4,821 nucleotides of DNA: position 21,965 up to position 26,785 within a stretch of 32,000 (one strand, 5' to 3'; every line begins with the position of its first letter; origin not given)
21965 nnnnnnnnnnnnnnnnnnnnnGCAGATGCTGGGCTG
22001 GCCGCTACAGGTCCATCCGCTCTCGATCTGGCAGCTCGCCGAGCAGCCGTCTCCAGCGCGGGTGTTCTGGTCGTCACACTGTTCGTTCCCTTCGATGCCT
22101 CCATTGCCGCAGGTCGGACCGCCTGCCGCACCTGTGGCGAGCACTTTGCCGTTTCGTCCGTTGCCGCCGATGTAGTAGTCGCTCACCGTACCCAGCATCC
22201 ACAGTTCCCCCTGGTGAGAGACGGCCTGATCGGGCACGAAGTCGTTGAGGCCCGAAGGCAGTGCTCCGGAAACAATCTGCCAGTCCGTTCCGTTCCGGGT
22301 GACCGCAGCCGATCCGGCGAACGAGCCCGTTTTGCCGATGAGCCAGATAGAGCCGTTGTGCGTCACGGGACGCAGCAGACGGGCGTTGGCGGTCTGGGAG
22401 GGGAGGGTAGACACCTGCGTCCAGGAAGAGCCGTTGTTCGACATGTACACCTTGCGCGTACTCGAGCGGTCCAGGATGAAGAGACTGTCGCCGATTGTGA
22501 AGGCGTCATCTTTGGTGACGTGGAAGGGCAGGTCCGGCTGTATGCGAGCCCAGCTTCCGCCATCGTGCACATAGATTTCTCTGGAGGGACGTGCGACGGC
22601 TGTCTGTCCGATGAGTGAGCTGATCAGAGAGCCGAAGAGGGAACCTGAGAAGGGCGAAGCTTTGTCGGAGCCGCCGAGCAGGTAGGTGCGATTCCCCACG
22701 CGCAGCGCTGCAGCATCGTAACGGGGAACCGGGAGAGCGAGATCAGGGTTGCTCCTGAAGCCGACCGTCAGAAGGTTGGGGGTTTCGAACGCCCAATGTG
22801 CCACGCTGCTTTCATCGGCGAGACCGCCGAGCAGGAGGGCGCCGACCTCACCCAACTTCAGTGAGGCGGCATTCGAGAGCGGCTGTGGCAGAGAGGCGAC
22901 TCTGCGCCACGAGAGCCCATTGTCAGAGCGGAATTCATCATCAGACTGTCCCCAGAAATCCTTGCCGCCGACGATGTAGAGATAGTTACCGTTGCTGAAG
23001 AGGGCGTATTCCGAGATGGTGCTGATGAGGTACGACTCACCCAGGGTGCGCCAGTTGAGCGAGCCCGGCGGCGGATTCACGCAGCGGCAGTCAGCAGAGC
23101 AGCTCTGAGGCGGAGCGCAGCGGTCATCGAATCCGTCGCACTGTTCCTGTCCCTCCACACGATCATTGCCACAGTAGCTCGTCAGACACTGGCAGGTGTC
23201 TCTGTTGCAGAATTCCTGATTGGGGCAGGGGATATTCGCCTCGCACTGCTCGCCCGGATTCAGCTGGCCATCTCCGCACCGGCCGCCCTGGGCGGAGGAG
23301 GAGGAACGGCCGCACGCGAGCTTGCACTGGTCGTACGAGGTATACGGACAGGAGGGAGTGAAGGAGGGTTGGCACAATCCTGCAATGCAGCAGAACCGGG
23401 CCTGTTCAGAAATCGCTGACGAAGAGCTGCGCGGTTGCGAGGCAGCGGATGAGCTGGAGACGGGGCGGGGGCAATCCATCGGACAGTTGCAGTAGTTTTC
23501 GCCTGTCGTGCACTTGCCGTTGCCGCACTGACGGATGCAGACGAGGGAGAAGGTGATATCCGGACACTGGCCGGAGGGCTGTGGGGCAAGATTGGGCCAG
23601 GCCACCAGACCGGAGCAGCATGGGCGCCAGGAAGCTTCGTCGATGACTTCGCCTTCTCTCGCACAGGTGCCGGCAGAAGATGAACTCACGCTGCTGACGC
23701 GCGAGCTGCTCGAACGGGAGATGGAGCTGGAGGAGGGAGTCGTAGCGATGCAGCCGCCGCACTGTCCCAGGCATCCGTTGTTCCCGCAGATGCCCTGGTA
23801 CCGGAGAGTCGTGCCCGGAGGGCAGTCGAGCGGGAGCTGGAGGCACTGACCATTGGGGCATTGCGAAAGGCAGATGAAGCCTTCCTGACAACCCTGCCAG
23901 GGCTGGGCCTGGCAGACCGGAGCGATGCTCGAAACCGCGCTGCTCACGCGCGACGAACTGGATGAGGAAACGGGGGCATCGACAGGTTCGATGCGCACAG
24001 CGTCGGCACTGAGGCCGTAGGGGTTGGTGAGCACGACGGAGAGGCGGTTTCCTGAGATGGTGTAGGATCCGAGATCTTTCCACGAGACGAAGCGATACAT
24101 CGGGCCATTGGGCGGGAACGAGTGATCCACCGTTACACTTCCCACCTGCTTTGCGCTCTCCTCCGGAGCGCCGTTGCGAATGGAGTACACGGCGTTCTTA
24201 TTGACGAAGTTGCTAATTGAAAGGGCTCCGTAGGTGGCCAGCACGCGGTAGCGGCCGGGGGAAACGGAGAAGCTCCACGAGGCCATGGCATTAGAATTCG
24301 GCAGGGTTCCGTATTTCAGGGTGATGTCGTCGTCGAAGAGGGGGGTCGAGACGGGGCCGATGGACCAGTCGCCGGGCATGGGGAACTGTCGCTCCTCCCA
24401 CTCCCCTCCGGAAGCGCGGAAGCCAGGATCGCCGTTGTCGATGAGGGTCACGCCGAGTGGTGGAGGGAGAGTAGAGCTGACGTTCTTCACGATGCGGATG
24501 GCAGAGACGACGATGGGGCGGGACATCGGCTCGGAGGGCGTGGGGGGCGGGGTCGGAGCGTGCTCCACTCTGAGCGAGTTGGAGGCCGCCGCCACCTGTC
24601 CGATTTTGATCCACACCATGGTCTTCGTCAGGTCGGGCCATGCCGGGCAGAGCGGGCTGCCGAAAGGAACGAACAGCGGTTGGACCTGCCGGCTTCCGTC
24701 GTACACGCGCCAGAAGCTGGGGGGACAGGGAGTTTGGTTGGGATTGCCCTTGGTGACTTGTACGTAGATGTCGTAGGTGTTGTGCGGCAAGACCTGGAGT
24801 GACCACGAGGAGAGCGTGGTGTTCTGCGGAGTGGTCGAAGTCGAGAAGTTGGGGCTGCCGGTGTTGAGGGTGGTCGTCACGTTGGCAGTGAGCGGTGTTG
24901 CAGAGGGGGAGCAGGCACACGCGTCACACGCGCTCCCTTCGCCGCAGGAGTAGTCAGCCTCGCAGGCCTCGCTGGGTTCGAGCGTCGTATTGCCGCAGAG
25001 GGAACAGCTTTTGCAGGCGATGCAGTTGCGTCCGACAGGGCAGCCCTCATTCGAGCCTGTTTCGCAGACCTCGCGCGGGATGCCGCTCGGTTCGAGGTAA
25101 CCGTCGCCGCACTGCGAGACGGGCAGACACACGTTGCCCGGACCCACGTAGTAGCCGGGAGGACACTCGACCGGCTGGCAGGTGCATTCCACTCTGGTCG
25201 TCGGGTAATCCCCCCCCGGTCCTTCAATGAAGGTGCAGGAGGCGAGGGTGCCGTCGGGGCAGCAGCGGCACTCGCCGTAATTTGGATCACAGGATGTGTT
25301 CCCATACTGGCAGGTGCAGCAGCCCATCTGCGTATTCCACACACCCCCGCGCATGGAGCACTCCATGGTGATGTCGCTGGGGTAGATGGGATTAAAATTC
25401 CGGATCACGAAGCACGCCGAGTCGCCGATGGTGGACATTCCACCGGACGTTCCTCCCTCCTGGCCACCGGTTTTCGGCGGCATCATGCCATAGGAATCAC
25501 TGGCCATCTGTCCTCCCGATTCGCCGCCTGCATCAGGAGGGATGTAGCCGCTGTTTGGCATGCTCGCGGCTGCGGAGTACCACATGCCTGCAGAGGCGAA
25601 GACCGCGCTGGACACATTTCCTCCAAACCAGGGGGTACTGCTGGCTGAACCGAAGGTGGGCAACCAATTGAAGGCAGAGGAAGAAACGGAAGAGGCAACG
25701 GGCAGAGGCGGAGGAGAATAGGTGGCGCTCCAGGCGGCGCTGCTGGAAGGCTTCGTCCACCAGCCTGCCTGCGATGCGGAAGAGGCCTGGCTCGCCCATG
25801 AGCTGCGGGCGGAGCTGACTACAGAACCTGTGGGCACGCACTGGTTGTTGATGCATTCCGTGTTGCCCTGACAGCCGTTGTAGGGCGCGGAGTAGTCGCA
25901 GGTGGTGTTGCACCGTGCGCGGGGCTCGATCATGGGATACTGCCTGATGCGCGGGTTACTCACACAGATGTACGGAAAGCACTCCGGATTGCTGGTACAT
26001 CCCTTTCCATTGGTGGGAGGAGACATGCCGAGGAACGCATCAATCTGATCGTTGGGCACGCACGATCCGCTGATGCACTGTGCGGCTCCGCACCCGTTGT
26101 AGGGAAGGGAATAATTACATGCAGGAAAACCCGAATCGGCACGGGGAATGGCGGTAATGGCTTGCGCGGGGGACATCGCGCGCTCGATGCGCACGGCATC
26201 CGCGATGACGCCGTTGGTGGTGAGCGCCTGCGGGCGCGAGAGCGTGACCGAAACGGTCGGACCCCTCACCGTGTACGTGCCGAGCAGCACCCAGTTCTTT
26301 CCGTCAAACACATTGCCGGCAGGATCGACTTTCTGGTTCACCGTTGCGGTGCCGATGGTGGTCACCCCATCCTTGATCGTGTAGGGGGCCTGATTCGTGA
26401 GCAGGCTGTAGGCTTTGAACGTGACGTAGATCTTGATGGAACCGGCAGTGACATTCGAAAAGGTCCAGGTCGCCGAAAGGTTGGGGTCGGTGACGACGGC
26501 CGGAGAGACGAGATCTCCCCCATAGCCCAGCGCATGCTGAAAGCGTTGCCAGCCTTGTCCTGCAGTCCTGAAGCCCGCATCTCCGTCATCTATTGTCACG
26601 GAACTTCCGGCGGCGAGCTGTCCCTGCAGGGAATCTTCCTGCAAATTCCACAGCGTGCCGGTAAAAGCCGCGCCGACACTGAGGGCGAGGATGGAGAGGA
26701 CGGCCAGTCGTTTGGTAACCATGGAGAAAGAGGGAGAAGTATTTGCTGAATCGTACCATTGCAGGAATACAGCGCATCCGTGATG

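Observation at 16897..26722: Island of about 9.8 kb holding two adjacent modular, cysteine-rich surface proteins that share shuffled modules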

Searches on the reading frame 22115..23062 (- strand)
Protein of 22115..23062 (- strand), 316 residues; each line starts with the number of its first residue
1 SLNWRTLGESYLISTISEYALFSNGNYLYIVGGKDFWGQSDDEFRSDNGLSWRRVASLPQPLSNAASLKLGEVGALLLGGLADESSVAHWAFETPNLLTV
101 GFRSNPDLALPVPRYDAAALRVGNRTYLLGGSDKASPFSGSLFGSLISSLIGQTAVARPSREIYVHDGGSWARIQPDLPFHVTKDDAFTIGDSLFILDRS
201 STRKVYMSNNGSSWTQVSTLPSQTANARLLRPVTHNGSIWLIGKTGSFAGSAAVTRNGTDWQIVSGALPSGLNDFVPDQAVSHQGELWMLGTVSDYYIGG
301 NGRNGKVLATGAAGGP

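Call 23: search_protein_families(library=pfam, max_evalue=1, proteins=[window:22115-23062:-])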
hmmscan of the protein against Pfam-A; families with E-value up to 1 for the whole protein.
seq(316 aa): 7 families
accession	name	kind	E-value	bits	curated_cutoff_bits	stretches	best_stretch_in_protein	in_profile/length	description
PF01344.31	Kelch_1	-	1.1e-05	25.3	20.1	2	113-137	1-24/46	Kelch motif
PF24996.1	NANM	-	0.00015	21.2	45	0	176-229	2-58/350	N-acetylneuraminate epimerase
PF19755.4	DUF6242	-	0.0047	17.2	29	1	170-249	129-209/217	Domain of unknown function (DUF6242)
PF13415.12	Kelch_3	-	0.015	15.9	22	1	25-67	1-45/48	Galactose oxidase, central domain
PF07646.21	Kelch_2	-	0.019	15.3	21.3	1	113-140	1-21/48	Kelch motif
PF24681.1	Kelch_KLHDC2_KLHL20_DRC7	-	0.044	13.5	50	1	24-136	7-126/221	KLHDC2/KLHL20/DRC7 Kelch-repeats domain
PF13964.12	Kelch_6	-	0.26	11.8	25.3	0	21-61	7-49/50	Kelch motif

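Call 90: search_solved_structures(query=window:22115-23062:-, max_evalue=0.1)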
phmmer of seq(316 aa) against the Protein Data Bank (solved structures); distinct sequences matched with E-value up to 0.1: 2.
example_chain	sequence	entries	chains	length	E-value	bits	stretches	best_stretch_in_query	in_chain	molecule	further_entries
5yy8_A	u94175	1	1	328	0.028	16.9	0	20-133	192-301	Influenza virus NS1A-binding protein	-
6n3h_A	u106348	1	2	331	0.029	16.9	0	20-133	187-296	Influenza virus NS1A-binding protein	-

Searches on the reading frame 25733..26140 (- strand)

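Call 23: search_protein_families(library=pfam, max_evalue=1, proteins=[window:25733-26140:-])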
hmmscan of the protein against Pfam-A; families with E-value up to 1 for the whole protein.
seq(136 aa): 1 family
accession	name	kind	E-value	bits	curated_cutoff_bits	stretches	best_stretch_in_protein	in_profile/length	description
PF17983.6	Tryp_inh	-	0.16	12.5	25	1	20-33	15-28/33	Trypsin inhibitors 1,2 and 3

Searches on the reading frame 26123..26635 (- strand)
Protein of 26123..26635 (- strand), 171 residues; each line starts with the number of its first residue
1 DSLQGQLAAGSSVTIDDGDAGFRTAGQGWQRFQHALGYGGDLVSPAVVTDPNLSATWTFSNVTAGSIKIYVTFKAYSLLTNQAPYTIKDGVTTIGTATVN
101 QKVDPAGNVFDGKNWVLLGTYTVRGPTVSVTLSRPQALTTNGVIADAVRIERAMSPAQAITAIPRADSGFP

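Call 34: search_solved_structures(query=window:26123-26635:-, max_evalue=1, show_alignments=1)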
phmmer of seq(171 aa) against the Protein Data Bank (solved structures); distinct sequences matched with E-value up to 1: 2.
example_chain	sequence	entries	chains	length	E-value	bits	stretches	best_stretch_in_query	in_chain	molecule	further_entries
7vtl_A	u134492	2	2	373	0.16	15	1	35-84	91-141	beta-1,3-glucanase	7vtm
7vtk_A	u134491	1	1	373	0.16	15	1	35-84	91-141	bata-1,3-glucanase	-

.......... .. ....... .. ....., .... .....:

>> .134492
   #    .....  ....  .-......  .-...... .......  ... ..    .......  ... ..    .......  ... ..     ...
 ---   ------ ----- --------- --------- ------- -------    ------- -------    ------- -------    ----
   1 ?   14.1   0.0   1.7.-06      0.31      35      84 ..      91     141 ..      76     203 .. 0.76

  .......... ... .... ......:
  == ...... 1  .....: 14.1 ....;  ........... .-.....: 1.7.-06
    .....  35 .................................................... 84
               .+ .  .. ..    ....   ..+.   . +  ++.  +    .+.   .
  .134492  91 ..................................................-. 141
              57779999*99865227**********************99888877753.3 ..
